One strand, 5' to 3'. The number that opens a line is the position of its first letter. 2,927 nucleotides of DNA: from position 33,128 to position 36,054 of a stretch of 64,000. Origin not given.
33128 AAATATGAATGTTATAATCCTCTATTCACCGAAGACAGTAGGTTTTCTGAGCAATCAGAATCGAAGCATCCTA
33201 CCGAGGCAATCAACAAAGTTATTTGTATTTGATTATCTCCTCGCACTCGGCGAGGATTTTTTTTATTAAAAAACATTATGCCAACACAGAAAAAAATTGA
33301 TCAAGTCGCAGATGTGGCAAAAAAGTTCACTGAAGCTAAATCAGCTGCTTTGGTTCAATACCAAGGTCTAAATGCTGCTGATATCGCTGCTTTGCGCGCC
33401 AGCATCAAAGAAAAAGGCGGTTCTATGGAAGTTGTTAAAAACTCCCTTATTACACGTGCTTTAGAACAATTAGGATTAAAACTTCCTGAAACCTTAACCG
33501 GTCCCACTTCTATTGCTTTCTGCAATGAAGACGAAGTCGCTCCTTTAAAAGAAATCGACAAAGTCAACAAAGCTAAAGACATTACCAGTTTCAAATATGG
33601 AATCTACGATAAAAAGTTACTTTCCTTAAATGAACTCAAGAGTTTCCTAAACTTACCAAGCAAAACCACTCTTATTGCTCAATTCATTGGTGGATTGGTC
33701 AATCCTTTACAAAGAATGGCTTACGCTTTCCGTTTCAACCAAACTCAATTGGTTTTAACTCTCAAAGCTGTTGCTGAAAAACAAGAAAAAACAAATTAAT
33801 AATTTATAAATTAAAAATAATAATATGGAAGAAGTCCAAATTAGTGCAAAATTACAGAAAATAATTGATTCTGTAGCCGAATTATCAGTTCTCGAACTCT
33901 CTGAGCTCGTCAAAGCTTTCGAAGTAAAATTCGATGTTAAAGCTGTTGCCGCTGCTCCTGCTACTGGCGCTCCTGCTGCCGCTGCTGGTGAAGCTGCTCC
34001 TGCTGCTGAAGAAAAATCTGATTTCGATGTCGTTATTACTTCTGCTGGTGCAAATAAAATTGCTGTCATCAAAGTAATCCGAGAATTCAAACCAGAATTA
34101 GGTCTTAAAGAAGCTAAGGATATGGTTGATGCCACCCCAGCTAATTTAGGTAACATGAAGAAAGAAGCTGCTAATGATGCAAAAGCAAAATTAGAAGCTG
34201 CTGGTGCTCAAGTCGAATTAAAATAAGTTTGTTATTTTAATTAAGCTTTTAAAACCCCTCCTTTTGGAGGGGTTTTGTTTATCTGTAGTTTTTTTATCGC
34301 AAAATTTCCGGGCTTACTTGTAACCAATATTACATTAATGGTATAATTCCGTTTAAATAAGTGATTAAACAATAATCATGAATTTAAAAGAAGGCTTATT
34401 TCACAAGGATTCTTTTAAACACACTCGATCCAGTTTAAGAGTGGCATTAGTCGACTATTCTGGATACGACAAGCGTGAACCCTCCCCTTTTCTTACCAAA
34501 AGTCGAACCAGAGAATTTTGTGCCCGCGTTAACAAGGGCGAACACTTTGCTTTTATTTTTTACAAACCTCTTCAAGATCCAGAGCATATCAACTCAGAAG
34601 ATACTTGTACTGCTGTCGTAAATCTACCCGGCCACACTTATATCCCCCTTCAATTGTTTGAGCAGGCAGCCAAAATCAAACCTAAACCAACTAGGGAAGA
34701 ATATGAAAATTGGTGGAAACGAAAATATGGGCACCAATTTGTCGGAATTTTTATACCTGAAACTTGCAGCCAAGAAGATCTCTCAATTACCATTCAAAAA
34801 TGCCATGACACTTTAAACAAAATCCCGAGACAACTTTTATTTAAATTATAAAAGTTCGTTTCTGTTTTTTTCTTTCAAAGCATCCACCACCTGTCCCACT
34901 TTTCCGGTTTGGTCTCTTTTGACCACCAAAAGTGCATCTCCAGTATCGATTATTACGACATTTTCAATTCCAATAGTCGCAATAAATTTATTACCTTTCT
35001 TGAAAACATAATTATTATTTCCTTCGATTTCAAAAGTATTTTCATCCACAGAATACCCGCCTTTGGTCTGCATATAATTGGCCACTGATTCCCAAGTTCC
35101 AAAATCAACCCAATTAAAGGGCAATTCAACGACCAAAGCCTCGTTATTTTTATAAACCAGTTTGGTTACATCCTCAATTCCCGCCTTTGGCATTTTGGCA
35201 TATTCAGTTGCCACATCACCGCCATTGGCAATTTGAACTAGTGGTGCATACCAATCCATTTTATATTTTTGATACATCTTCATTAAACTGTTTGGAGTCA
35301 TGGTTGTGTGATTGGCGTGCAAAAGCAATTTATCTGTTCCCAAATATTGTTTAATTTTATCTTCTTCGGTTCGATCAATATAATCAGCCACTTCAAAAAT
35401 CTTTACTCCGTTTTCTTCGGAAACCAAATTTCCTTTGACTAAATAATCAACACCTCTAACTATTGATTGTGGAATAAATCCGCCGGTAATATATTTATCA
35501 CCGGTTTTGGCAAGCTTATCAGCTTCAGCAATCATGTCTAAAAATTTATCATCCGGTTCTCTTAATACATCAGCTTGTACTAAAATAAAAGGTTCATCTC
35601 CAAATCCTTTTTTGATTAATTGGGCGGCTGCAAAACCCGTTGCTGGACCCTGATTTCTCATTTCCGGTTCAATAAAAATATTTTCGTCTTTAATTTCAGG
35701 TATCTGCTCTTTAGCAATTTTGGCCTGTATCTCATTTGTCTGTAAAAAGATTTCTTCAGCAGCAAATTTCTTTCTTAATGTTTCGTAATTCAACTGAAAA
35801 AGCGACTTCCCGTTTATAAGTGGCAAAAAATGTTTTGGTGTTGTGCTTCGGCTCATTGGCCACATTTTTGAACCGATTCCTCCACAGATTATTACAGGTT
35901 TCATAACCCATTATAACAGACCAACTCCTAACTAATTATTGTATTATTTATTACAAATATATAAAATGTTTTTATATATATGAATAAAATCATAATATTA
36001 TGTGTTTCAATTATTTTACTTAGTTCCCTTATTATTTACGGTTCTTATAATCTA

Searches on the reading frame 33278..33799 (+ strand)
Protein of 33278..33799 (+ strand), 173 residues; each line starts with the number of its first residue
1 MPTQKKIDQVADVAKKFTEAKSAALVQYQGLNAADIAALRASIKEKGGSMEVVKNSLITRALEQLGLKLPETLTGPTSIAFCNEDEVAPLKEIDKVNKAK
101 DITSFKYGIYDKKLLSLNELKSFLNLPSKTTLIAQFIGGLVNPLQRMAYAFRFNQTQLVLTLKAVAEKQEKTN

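Call 15: find_related_loci(query=window:33278-33799:+, collection=genome_contigs, flank=10000)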
Query window:33278-33799:+ (173 aa) in genome_contigs; peptide patterns used: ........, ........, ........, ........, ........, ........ (x = any residue, [..] = any of these).
398 stretches matched a pattern; 82 encode a relative of the query (tblastn E <= 1e-3); the best 80 are kept; 80 distinct loci.
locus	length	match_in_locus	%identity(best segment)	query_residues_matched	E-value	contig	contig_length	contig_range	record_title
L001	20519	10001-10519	82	1-173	6e-94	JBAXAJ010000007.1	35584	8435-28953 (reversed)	MAG: Candidatus Shapirobacteria bacterium isolate ELA138 MAG138_7, whole genome shotgun sequence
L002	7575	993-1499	79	1-169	2e-89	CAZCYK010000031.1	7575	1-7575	MAG TPA_asm: uncultured Gammaproteobacteria bacterium isolate SRP263991_co6_449 genome assembly, contig: NODE_13615_leng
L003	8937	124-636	77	1-171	4e-88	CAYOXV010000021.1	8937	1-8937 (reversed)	MAG TPA_asm: uncultured Gammaproteobacteria bacterium isolate binchicken_co173_477 genome assembly, contig: NODE_26213_l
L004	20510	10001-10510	77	1-170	6e-88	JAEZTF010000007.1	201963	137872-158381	MAG: Candidatus Parcubacteria bacterium isolate OH_PDB_36 k127_810633, whole genome shotgun sequence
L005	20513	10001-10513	77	1-171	1e-87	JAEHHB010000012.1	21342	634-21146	Candidatus Shapirobacteria bacterium S2_F12 S2_F12__12, whole genome shotgun sequence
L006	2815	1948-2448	77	1-167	4e-89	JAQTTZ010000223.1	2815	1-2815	MAG: Bacteriovorax sp. isolate STB_52 NODE_151704_length_2815_cov_5.277902_Sandtown_B, whole genome shotgun sequence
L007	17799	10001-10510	76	1-170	2e-87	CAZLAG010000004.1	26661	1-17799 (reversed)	MAG TPA_asm: uncultured Gammaproteobacteria bacterium isolate SRP170004_co1_581 genome assembly, contig: NODE_2671_lengt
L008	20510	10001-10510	77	1-170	8e-87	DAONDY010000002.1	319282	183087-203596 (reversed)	MAG TPA_asm: Candidatus Woesebacteria bacterium isolate AMR_MDS_3883 NODE_5_length_319282_cov_11.424692, whole genome sh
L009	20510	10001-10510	78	1-170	9e-87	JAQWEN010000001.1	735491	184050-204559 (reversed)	MAG: Candidatus Shapirobacteria bacterium isolate STF2_76 NODE_1_length_735491_cov_9.474058_Sandtown_F2, whole genome sh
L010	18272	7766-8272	76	1-169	2e-85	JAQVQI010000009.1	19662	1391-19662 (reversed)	MAG: Candidatus Shapirobacteria bacterium isolate STF1_223 NODE_6874_length_19662_cov_6.198106_Sandtown_F1, whole genome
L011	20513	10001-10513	73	1-171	4e-83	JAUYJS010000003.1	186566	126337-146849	MAG: Candidatus Shapirobacteria bacterium isolate C24_metabat.bin.159 C24_k141_144710, whole genome shotgun sequence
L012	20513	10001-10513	71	1-171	7e-83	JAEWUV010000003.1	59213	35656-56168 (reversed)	MAG: Candidatus Parcubacteria bacterium isolate OH_SDB_33 k127_758649, whole genome shotgun sequence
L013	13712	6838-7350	69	1-171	6e-81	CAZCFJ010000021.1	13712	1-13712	MAG TPA_asm: uncultured Gammaproteobacteria bacterium isolate SRP089250_co1_26 genome assembly, contig: NODE_7889_length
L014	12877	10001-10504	70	1-168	6e-81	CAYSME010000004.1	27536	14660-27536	MAG TPA_asm: uncultured Gammaproteobacteria bacterium isolate SRP192927_co6_55 genome assembly, contig: NODE_3356_length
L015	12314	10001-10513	67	1-171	5e-79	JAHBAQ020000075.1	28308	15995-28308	MAG: Candidatus Shapirobacteria bacterium isolate AQU-07 c_000000023422, whole genome shotgun sequence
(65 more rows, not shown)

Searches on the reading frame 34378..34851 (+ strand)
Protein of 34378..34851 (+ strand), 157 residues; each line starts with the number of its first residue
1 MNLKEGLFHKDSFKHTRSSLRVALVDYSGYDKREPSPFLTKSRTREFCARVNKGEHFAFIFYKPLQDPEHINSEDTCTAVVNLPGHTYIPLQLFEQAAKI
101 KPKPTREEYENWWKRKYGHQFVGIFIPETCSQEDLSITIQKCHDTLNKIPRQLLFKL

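Call 11: search_protein_families(library=pfam, proteins=[window:34378-34851:+], max_evalue=1)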
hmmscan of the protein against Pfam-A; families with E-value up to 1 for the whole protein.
window:34378-34851:+ (157 aa): 1 family
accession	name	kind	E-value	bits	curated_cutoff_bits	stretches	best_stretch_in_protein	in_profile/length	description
PF18107.7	HTH_ABP1_N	-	0.16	12.2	22.5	1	96-120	16-40/61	Fission yeast centromere protein N-terminal domain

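Call 12: search_protein_families(library=phrogs, proteins=[window:34378-34851:+], max_evalue=1)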
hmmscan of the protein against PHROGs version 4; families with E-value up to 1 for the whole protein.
window:34378-34851:+ (157 aa): 1 family
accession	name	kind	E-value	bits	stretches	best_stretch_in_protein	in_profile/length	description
phrog_343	-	unknown function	0.11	13.3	1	106-123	40-57/135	-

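Call 50: search_protein_families(library=padloc, proteins=[window:34378-34851:+], max_evalue=1)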
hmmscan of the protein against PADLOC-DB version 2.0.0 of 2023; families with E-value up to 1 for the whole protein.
window:34378-34851:+ (157 aa): 0 families

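Call 51: search_protein_families(library=ncbifam, proteins=[window:34378-34851:+], max_evalue=1)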
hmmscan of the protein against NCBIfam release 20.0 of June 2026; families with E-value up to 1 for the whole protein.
window:34378-34851:+ (157 aa): 0 families

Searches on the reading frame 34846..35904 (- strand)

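Call 95: search_protein_families(library=pfam, proteins=[window:34846-35904:-], max_evalue=0.0001)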
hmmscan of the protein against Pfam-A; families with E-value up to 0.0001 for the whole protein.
window:34846-35904:- (352 aa): 2 families
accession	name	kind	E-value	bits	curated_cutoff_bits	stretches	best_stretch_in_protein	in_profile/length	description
PF00483.29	NTP_transferase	-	8e-14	52.2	21.2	1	2-135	1-131/245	Nucleotidyl transferase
PF22640.1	ManC_GMP_beta-helix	-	4e-12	46.3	27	1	299-343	11-55/55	MannoseP isomerase/GMP-like beta-helix domain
